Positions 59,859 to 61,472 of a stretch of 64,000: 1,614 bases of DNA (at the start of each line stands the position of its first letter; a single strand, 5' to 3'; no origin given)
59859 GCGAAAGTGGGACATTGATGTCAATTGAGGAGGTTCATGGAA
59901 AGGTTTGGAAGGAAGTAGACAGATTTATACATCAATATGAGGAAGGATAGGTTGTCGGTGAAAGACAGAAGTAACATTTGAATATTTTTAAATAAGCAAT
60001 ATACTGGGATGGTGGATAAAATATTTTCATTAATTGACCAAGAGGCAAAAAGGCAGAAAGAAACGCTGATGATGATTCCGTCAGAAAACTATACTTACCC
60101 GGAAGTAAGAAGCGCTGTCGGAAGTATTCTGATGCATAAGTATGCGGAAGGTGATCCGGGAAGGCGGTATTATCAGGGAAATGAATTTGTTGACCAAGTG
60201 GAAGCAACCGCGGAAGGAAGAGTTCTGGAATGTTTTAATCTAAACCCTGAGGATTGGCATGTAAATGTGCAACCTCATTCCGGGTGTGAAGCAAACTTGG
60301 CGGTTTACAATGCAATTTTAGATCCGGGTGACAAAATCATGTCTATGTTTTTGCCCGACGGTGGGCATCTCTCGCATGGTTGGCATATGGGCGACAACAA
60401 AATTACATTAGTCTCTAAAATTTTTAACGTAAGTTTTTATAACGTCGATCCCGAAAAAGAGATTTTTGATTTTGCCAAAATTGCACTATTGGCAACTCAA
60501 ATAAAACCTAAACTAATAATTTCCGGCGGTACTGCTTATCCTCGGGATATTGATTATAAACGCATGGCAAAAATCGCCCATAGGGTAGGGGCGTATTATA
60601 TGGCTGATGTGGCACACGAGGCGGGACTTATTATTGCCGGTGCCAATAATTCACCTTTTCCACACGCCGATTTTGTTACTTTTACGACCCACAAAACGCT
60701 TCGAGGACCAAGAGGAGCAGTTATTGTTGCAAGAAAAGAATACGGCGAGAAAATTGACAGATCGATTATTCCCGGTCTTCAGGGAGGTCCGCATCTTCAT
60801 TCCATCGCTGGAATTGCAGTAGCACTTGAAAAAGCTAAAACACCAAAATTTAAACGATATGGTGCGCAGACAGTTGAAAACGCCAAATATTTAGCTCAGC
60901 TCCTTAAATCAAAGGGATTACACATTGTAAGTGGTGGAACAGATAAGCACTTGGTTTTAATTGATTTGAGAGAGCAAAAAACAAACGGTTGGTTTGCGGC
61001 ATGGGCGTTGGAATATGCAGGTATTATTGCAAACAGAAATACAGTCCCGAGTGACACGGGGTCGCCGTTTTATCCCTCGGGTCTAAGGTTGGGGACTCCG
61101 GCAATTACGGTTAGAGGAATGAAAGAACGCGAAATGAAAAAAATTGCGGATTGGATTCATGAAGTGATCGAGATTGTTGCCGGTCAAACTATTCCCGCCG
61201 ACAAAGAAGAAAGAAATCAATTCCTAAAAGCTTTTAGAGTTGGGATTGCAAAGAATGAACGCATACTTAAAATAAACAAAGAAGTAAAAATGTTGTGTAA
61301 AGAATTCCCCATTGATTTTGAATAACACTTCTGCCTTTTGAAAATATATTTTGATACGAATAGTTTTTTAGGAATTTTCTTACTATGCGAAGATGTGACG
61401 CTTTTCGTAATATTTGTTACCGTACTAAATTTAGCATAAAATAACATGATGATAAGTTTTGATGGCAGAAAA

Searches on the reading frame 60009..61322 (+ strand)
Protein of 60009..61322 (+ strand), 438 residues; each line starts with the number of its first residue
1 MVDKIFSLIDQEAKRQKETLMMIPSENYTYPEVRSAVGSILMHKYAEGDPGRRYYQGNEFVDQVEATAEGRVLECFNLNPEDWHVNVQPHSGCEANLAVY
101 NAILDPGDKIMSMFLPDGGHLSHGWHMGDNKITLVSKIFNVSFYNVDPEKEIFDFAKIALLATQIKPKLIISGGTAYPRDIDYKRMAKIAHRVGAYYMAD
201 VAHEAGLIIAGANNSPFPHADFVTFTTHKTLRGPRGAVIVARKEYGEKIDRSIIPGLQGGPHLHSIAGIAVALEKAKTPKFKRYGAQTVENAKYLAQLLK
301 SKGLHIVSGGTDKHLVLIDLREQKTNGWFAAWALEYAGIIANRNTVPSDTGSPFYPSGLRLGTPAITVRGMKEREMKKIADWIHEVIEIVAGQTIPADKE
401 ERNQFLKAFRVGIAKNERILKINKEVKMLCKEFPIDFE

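Call 74: search_protein_families(library=pfam, proteins=[window:60009-61322:+], max_evalue=0.0001)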
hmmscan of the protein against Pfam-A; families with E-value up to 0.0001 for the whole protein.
window:60009-61322:+ (438 aa): 1 family
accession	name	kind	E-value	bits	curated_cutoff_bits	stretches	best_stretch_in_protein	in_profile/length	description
PF00464.25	SHMT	-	5.8e-149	496.5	27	1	4-383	7-399/399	Serine hydroxymethyltransferase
